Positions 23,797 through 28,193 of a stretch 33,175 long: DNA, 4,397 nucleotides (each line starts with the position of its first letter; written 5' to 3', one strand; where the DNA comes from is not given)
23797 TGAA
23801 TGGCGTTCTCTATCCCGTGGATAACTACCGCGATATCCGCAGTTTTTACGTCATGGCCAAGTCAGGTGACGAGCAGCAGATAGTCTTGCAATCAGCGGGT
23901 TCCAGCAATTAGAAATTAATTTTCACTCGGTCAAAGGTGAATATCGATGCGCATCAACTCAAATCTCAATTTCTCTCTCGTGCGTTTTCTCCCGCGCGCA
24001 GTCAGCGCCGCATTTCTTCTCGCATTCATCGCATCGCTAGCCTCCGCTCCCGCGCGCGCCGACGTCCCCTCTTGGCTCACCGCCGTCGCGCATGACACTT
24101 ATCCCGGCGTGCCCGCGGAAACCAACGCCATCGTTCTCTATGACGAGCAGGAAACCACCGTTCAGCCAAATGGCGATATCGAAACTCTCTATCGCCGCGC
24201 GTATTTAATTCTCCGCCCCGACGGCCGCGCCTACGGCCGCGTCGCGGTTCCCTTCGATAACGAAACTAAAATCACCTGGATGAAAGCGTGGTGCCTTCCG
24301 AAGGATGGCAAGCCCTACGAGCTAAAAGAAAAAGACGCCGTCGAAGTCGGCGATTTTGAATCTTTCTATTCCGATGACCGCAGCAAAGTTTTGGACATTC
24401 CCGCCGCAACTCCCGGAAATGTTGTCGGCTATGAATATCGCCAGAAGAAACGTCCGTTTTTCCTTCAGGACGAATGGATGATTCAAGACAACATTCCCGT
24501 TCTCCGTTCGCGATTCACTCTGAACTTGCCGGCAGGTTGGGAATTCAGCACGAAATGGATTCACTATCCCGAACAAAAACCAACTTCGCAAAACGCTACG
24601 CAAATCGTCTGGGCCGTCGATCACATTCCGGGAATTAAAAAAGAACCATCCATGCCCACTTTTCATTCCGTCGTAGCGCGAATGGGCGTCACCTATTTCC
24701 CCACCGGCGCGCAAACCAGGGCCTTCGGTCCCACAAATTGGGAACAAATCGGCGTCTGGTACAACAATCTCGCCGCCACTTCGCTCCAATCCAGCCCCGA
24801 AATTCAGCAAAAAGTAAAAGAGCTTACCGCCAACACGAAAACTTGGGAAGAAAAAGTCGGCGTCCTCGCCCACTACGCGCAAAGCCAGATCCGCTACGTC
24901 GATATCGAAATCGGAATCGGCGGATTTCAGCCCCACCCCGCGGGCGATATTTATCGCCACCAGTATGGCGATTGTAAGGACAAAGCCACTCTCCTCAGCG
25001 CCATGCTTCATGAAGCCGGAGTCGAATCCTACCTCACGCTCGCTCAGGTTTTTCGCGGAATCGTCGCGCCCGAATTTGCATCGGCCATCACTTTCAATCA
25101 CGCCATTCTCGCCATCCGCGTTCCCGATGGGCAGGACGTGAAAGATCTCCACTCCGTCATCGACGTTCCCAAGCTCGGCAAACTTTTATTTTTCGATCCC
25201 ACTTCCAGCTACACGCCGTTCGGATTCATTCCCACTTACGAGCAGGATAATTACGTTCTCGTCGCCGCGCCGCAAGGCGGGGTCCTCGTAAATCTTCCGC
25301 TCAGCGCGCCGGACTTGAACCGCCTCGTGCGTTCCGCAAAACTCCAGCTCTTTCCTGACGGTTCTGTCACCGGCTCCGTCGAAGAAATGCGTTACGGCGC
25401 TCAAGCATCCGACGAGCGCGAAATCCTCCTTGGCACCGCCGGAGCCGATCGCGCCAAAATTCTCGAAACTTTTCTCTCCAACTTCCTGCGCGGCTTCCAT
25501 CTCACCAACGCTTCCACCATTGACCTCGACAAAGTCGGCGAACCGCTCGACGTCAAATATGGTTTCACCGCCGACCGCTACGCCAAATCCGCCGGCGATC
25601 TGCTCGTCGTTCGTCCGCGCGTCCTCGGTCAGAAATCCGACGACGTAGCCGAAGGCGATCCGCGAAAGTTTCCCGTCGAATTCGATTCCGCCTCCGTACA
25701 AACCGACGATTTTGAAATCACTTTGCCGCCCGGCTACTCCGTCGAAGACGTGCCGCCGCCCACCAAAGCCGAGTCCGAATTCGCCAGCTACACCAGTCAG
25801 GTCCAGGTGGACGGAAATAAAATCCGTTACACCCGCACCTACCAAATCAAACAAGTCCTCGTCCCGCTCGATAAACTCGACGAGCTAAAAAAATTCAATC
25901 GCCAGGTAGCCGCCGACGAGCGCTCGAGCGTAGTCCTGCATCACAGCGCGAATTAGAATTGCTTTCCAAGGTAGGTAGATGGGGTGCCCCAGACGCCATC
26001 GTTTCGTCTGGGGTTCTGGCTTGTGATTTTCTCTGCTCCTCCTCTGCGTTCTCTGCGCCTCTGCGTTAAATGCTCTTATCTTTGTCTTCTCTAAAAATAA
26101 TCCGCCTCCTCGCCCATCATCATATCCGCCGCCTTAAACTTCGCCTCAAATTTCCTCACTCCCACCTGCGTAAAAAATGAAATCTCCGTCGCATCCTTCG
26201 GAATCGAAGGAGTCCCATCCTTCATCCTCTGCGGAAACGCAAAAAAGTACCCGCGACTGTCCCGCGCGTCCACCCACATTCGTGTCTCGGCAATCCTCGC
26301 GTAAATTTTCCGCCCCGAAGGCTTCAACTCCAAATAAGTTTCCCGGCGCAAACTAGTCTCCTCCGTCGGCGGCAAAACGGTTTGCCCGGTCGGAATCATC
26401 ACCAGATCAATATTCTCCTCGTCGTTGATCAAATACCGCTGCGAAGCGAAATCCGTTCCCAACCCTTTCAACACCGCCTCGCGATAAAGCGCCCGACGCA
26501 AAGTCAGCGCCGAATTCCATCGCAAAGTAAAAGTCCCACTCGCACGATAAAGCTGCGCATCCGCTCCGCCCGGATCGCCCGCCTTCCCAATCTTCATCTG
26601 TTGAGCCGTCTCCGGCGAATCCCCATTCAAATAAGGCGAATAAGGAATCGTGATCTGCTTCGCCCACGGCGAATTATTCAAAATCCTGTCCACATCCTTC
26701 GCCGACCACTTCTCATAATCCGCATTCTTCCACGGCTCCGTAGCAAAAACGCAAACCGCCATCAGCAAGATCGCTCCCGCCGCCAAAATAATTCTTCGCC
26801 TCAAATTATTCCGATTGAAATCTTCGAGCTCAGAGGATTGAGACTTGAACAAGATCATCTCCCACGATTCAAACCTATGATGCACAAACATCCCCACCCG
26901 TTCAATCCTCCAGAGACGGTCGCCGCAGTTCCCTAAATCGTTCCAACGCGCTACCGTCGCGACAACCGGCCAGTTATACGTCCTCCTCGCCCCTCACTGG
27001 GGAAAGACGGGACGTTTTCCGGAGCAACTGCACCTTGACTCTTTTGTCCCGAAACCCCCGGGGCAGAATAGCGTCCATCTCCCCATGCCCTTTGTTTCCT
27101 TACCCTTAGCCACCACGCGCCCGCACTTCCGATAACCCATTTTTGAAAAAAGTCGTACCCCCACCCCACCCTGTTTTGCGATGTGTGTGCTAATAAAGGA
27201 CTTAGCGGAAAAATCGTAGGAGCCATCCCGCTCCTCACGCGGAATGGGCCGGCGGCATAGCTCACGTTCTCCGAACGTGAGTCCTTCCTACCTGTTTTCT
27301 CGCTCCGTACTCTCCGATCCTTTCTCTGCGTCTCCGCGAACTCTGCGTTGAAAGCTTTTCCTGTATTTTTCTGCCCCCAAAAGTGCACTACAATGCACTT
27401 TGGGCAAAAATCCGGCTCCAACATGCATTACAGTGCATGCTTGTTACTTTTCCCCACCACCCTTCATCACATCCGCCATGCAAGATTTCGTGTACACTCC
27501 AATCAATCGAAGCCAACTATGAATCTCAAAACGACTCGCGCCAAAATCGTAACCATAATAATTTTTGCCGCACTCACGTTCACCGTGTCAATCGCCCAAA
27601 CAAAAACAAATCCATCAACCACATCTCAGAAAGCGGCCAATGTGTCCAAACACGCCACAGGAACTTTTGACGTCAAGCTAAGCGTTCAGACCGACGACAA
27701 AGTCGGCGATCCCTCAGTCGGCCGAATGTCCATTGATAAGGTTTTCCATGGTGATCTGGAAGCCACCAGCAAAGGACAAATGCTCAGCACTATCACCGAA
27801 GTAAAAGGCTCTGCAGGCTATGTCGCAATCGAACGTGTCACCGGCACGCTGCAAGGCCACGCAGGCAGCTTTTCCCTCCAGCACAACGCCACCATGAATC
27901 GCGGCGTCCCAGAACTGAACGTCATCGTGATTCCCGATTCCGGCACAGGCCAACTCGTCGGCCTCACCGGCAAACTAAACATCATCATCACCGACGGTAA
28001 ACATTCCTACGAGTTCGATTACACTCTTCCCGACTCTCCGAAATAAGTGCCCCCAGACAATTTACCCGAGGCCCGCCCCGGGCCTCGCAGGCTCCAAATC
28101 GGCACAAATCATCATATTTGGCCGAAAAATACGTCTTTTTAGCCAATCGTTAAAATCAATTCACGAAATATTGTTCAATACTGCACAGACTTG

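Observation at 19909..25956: Three tandem secreted transglutaminase-fold paralogs: one enzyme-like member preceded by two duplicated pseudoenzymes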

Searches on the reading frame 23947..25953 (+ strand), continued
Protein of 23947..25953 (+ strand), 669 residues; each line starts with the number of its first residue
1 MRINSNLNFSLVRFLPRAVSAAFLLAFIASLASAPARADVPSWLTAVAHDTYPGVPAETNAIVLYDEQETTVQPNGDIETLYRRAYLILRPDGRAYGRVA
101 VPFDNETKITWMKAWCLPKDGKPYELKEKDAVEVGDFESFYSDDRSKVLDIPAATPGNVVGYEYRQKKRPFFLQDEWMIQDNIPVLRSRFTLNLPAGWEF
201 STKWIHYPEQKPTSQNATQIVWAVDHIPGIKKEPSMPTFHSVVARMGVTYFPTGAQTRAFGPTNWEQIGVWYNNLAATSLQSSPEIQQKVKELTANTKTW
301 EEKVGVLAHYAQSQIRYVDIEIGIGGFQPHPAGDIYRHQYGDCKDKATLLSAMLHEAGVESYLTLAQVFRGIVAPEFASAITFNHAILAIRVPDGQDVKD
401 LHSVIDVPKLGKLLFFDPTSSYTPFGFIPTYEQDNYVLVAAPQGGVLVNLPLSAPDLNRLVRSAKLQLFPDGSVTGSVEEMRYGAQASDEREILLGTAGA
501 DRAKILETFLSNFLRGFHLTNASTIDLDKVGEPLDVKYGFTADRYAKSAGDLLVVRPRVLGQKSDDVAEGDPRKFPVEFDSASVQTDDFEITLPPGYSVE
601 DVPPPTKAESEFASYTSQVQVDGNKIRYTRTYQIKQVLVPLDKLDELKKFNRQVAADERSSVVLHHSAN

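Call 72: search_solved_structures(query=A2, max_evalue=10, show_alignments=3)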
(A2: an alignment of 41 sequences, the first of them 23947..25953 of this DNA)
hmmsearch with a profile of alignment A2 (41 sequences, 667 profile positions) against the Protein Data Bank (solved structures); distinct sequences matched with E-value up to 10: 2.
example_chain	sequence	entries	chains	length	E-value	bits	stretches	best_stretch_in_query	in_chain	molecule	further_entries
3kd4_A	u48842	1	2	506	1.4e-05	26.9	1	171-361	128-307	Putative protease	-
6lz1_A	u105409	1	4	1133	1.1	10.6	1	603-651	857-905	Ams1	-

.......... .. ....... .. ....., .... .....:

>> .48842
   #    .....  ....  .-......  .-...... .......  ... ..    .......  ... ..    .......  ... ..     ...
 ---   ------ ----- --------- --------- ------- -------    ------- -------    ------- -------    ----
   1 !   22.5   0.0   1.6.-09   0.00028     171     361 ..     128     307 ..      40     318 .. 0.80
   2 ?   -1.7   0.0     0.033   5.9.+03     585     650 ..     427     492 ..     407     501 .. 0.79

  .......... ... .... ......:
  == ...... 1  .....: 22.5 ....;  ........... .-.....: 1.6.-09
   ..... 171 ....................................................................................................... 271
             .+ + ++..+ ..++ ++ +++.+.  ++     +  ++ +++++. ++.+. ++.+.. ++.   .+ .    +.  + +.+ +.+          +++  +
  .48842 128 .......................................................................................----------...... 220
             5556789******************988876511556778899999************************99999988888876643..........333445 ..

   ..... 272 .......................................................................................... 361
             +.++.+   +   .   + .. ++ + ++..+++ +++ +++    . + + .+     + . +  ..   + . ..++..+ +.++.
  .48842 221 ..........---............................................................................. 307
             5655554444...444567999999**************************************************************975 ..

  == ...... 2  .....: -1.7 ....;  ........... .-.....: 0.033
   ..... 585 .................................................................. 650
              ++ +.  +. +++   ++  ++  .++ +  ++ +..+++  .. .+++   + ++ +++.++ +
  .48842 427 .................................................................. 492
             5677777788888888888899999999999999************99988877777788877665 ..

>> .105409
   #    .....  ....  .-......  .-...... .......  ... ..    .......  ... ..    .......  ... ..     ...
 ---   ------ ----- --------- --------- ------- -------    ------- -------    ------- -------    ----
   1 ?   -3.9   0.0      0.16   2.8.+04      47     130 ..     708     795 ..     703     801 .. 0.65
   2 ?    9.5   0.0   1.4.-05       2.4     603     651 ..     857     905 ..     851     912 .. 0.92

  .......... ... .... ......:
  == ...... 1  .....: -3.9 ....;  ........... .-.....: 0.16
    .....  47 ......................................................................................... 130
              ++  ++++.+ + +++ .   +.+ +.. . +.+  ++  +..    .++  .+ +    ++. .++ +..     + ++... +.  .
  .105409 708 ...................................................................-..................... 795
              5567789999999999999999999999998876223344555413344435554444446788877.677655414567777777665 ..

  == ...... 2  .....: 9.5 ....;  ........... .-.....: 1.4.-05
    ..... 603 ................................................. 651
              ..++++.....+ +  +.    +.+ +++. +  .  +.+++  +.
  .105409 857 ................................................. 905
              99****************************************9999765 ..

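Call 81: search_dna_similar(query=window:23947-25953:+, collection=plasmids, mode=protein, max_evalue=0.00001, max_rows=30)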
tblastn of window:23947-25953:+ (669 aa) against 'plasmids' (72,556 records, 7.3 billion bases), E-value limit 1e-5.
Records with a match: 24; places in all: 28; records where one place covers at least 80% of the query: 8.
Best place of each record, by identity: <60% 24.
By first word of the organism name: Burkholderia 6; Paraburkholderia 5; Caballeronia 3; Chondrinema 2; Agrobacterium 2; Persicobacter 2; Novosphingobium 2; Parabacteroides 1; Aureibacter 1.
By predicted mobility (MOB-suite, as given by PLSDB): non-mobilizable 21; mobilizable 2; conjugative 1.
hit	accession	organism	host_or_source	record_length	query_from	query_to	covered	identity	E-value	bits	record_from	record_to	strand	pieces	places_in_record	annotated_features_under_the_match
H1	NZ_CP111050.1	Chondrinema litorale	Seaweed,red alga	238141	48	664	92%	26.9%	8e-49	192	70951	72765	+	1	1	DUF3857 domain-containing transglutaminase family protein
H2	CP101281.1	Burkholderia sp. FXe9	bacteria,soil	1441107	61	656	89%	23.5%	2e-24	117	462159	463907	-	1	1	DUF3857 domain-containing protein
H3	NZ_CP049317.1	Caballeronia sp. SBC2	whole organism,soil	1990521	63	656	89%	22.6%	1e-26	124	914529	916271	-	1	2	none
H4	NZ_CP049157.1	Caballeronia sp. SBC1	whole organism,soil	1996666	63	656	89%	22.6%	1e-26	124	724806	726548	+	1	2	none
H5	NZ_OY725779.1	Parabacteroides distasonis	-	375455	57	625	85%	23.6%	1e-23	115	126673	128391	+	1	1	DUF3857 domain-containing protein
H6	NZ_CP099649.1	Paraburkholderia fungorum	Arabidopsis thaliana,pure culture,leaf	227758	103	664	84%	23.8%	3e-14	85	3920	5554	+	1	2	DUF3857 and transglutaminase domain-containing protein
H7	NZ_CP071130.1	Caballeronia sp. M1242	Homo sapiens,ETA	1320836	107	669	84%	22.7%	3e-11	75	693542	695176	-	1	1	none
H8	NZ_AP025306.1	Aureibacter tunicatorum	-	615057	73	669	89%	21.2%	7e-16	90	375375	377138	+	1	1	DUF3857 domain-containing protein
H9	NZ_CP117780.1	Burkholderia sp. FERM BP-3421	soil sample,soil sample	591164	140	667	79%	23.5%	1e-24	117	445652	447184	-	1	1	DUF3857 domain-containing protein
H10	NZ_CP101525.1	Burkholderia arboris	mixed culture,soil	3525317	184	664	72%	23.8%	4e-14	84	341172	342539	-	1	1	none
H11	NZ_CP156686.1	Burkholderia stagnalis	Bacterial cells,soils collected in ...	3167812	184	669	73%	23.2%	5e-15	87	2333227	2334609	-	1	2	none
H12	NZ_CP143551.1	Burkholderia multivorans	Homo sapiens,bronchoalveolar lavage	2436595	184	622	66%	25.2%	2e-15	88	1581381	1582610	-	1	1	none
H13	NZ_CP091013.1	Burkholderia cenocepacia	-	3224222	264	664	60%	25.4%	3e-14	85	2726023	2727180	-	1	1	none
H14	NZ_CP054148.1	Agrobacterium vaccinii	Blueberry,pure bacterial culture,Tumor ...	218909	264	664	60%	22.5%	3e-11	75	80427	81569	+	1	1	DUF3857 domain-containing protein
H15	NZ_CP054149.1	Agrobacterium vaccinii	Blueberry,pure bacterial culture,Tumor ...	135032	252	636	58%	22.8%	2e-8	66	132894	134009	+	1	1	transglutaminase domain-containing protein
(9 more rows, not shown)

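Call 82: get_annotated_region(hit=H1, flank=5000)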
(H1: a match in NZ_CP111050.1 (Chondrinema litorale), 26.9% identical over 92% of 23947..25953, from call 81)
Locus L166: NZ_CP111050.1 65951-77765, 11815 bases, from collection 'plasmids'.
description: Chondrinema litorale strain WSW3-B12 plasmid unnamed8, complete sequence
organism: Chondrinema litorale (NCBI taxid 2994555)
taxonomy: Bacteria; Bacteroidota; Cytophagia; Cytophagales; Flammeovirgaceae; Chondrinema; Chondrinema litorale
host: -; source: Seaweed,red alga; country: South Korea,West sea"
typing (MOB-suite, as given by PLSDB): non-mobilizable
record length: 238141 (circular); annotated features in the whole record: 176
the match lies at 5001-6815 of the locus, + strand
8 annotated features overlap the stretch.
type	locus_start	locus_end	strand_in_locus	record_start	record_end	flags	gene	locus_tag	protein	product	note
CDS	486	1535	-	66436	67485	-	-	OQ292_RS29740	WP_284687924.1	replication initiation protein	GO:0006270 - DNA replication initiation [Evidence IEA]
CDS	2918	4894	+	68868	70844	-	-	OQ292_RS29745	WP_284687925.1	DUF3857 domain-containing protein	-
CDS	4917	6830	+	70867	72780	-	-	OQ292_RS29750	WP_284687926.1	DUF3857 domain-containing transglutaminase family protein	-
CDS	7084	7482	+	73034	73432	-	-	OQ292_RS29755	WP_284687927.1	hypothetical protein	-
CDS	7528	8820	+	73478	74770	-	-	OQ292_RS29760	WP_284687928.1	NAD(P)/FAD-dependent oxidoreductase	-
CDS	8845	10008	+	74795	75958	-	-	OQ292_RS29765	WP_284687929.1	Pycsar system effector family protein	-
CDS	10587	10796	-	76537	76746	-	-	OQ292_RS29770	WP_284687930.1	hypothetical protein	-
CDS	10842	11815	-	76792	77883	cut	-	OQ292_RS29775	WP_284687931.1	site-2 protease family protein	-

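Call 83: get_annotated_region(hit=H2, flank=5000)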
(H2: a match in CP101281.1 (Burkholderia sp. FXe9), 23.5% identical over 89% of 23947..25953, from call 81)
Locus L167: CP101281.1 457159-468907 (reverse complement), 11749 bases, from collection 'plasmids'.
description: Burkholderia sp. FXe9 plasmid unnamed1, complete sequence
organism: Burkholderia sp. FXe9 (NCBI taxid 2962884)
taxonomy: Bacteria; Pseudomonadota; Betaproteobacteria; Burkholderiales; Burkholderiaceae; Burkholderia; Burkholderia sp. FXe9
host: -; source: bacteria,soil; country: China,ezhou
typing (MOB-suite, as given by PLSDB): non-mobilizable
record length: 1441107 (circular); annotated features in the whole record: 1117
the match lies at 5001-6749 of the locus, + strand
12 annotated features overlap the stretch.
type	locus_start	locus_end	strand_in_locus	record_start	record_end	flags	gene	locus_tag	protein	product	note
CDS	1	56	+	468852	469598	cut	-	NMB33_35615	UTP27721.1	glucose 1-dehydrogenase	-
CDS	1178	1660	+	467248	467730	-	-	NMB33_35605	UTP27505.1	SgcJ/EcaC family oxidoreductase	-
CDS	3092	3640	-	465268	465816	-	-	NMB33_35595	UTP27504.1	glutathione peroxidase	-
CDS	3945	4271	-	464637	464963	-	-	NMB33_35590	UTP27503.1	EthD family reductase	-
CDS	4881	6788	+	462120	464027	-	-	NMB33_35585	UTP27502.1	DUF3857 domain-containing protein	-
CDS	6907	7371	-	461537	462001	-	-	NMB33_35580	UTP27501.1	GNAT family N-acetyltransferase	-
CDS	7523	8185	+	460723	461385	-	-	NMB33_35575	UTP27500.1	GntR family transcriptional regulator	-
CDS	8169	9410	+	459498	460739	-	-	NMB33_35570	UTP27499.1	dicarboxylate/amino acid:cation symporter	-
CDS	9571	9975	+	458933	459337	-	-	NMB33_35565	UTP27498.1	hypothetical protein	-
CDS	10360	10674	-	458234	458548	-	-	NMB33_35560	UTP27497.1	hypothetical protein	-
CDS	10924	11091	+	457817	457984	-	-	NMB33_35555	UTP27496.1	hypothetical protein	-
CDS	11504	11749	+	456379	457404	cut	pstS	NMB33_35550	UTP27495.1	phosphate ABC transporter substrate-binding protein PstS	-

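Call 84: get_annotated_region(hit=H8, flank=5000)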
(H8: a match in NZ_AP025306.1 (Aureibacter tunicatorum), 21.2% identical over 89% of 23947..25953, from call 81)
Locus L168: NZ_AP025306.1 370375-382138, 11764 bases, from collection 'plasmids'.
description: Aureibacter tunicatorum strain NBRC 107587 plasmid pAT1, complete sequence
organism: Aureibacter tunicatorum (NCBI taxid 866807)
taxonomy: Bacteria; Bacteroidota; Cytophagia; Cytophagales; Persicobacteraceae; Aureibacter; Aureibacter tunicatorum
host: -; source: -; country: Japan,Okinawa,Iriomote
typing (MOB-suite, as given by PLSDB): non-mobilizable
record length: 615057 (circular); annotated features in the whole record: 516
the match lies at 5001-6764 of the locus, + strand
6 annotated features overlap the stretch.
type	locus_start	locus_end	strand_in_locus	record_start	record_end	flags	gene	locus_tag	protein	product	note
CDS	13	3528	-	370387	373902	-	-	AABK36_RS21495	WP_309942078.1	hypothetical protein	-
CDS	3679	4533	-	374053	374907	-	-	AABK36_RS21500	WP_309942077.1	hypothetical protein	-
CDS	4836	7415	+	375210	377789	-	-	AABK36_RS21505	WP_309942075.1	DUF3857 domain-containing protein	-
CDS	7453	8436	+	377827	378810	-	-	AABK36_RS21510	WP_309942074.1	hypothetical protein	-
CDS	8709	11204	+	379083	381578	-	-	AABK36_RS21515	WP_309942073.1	heavy metal translocating P-type ATPase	-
CDS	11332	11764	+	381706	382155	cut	-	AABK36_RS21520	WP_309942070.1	NADAR family protein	-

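Call 85: get_annotated_region(hit=H6, flank=5000)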
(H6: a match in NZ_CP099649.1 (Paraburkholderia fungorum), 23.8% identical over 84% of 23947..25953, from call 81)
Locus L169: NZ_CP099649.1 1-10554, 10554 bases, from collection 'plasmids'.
description: Paraburkholderia fungorum strain OTU2SAUBB1 plasmid unnamed3, complete sequence
organism: Paraburkholderia fungorum (NCBI taxid 134537)
taxonomy: Bacteria; Pseudomonadota; Betaproteobacteria; Burkholderiales; Burkholderiaceae; Paraburkholderia; Paraburkholderia fungorum
host: -; source: Arabidopsis thaliana,pure culture,leaf; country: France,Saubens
typing (MOB-suite, as given by PLSDB): non-mobilizable
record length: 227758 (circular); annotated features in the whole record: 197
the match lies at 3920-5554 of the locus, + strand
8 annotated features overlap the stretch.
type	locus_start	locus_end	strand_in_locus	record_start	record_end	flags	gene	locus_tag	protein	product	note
CDS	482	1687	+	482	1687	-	-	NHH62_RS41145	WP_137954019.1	permease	-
CDS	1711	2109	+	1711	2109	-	-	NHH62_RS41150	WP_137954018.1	DUF305 domain-containing protein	-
CDS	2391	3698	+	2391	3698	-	-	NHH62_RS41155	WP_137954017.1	Nramp family divalent metal transporter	GO:0055085 - transmembrane transport [Evidence IEA]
CDS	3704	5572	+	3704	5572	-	-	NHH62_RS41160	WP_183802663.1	DUF3857 and transglutaminase domain-containing protein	-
CDS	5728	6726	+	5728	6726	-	-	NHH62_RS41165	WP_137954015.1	NAD(P)/FAD-dependent oxidoreductase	-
CDS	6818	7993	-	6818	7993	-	-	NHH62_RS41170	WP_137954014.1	YncE family protein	-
CDS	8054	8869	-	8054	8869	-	-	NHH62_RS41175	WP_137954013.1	creatininase family protein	-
CDS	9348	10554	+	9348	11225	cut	-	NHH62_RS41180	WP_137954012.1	DUF3857 and transglutaminase domain-containing protein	-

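Call 89: search_protein_families(library=padloc, proteins=[window:23947-25953:+], max_evalue=0.01)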
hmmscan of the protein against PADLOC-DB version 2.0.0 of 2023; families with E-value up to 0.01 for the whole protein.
window:23947-25953:+ (669 aa): 0 families

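Call 90: search_protein_families(library=phrogs, proteins=[window:23947-25953:+], max_evalue=0.01)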
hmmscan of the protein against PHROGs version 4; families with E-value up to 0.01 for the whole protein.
window:23947-25953:+ (669 aa): 0 families

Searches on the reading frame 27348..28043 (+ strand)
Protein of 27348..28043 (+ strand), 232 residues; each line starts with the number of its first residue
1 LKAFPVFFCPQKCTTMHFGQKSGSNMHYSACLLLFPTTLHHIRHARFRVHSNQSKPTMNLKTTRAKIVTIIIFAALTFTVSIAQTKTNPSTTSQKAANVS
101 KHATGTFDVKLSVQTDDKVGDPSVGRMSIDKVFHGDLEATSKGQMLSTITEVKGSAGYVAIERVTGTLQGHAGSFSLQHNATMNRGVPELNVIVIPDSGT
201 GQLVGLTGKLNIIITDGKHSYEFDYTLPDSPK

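Call 11: search_protein_families(library=pfam, proteins=[window:27348-28043:+], max_evalue=0.001)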
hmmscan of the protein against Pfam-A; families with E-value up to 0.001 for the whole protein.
window:27348-28043:+ (232 aa): 1 family
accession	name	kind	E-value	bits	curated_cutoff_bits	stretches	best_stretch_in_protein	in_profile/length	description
PF11528.13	DUF3224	-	2.9e-41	140.6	25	1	103-225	1-126/126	Protein of unknown function (DUF3224)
